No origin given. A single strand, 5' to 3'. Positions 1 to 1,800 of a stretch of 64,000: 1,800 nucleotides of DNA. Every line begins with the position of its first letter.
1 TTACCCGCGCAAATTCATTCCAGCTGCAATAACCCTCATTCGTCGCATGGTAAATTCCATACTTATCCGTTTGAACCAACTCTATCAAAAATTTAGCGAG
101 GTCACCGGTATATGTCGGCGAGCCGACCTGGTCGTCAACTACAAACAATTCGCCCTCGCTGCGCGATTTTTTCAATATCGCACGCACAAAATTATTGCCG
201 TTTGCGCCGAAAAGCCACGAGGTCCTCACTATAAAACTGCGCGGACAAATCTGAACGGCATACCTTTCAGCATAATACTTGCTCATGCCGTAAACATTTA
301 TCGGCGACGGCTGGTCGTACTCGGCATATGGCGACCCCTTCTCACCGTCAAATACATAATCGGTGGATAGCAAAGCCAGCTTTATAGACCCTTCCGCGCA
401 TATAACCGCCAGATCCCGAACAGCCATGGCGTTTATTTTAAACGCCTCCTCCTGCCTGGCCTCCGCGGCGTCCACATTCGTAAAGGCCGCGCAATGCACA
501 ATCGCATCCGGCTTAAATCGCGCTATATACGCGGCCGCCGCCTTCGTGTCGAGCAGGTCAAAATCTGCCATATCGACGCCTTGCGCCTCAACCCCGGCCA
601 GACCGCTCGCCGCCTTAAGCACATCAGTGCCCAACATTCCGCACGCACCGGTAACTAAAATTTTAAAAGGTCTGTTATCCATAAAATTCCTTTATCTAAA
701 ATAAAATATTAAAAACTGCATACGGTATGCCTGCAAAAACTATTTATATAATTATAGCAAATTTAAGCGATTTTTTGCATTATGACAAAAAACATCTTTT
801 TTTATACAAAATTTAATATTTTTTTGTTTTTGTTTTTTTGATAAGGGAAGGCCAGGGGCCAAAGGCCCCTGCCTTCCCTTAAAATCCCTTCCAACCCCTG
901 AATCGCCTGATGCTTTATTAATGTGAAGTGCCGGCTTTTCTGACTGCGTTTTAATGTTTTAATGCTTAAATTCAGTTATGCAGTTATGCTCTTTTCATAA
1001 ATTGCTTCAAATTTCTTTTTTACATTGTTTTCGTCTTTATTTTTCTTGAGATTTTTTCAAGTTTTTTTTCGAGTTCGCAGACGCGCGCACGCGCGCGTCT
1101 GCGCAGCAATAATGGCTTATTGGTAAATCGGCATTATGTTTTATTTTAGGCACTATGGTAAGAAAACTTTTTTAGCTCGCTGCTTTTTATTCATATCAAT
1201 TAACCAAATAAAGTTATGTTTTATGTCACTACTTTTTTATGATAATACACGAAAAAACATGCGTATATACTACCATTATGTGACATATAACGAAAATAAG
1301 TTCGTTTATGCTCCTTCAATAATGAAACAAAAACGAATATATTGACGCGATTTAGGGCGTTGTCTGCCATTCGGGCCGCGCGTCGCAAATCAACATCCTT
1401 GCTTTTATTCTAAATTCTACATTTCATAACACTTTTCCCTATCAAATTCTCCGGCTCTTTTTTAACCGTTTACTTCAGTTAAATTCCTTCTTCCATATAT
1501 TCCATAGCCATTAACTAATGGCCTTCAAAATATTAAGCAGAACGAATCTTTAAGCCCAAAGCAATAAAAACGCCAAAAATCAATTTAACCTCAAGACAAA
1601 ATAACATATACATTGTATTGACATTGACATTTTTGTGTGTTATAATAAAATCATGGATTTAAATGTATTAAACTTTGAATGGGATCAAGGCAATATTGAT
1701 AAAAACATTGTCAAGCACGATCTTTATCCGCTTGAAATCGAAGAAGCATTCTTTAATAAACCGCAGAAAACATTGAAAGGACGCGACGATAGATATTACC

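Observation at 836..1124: A ~290-bp intergenic repeat family (at least 3 copies in 64 kb) whose terminal hairpin shows a three-way compensatory base-pair change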

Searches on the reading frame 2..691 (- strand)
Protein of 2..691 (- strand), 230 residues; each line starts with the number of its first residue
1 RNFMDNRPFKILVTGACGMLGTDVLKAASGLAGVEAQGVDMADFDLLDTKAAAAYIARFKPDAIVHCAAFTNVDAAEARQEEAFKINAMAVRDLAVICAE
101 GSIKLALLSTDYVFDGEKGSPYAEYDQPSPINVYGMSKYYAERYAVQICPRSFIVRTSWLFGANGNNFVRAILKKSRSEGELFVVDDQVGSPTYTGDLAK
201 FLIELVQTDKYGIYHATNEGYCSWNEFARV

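Call 89: search_protein_families(library=ncbifam, proteins=[window:2-691:-], max_evalue=1e-10)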
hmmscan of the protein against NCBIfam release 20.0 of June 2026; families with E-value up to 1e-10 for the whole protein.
window:2-691:- (230 aa): 3 families
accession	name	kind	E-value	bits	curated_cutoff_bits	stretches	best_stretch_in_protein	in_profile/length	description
TIGR01214.1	rmlD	equivalog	1.6e-76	257.1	224.05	1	10-229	1-220/285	dTDP-4-dehydrorhamnose reductase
NF007440.0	PRK09987.1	equivalog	9.2e-39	133.5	308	1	10-229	2-228/299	dTDP-4-dehydrorhamnose reductase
TIGR01179.1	galE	equivalog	8.5e-11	41.2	262.3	0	38-143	48-154/332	UDP-glucose 4-epimerase GalE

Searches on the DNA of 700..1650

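Call 25: search_rna_families(source=window, start=700, end=1650, threshold=evalue, max_evalue=10)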
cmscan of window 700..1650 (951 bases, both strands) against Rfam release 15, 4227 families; matches with E-value up to 10: 21.
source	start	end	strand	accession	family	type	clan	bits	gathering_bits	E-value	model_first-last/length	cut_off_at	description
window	750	891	-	RF01589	plasmodium_snoR11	Gene; snRNA; snoRNA; HACA-box;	-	24.7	80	0.27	1-207/207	no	small nucleolar RNA snoR11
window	1071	1109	+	RF03403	mir-5366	Gene; miRNA;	-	21.5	73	0.1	1-71/71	no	mir-5366 microRNA precursor family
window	1287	1351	-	RF03986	mir-6095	Gene; miRNA;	-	19.9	100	1.3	9-75/83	no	mir-6095 microRNA precursor family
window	769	876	+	RF02634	EF3314_EF3315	Gene; sRNA;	-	19.6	100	0.057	1-141/141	no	Enterococcus sRNA EF3314_EF3315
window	841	985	-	RF02346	ar35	Gene; sRNA;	-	19.6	45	0.31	1-144/144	no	Alphaproteobacterial sRNA ar35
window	757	891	+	RF04324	Pestivirus-3UTR-SLIV-SLIII-SLII-CSFV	Gene; sRNA;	CL00151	19.4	150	0.82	1-170/170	no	Pestivirus 3' UTR SLIV, SLIII and SLII classical swine fever virus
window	771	874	+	RF00082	SraG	Gene; sRNA;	-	19.2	50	1.2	1-177/177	no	SraG RNA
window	1062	1238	+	RF02515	AfaR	Gene; sRNA;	-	18.4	100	1.4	1-234/234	no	AfaR small RNA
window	835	889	+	RF01918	mir-1249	Gene; miRNA;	-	17.9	83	0.97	1-75/75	no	mir-1249 microRNA precursor family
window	956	997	+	RF01378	CRISPR-DR65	Gene; CRISPR;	-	17.9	43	9.2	1-37/37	no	CRISPR RNA direct repeat element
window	844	879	+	RF02953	DUF1874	Cis-reg;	-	17.4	42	2.2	15-62/93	no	DUF1874 RNA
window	846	880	+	RF00772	mir-328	Gene; miRNA;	-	17.4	70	5.8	1-75/75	no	mir-328 microRNA precursor family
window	836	886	-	RF01211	SNORD124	Gene; snRNA; snoRNA; CD-box;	-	16.9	40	6.1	1-104/104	no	Small nucleolar RNA SNORD124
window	826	888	+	RF00769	mir-331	Gene; miRNA;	-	16.7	80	3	1-92/92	no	mir-331 microRNA precursor family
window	839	884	-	RF03383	mir-1976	Gene; miRNA;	-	16.5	71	3.3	1-52/52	no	mir-1976 microRNA precursor family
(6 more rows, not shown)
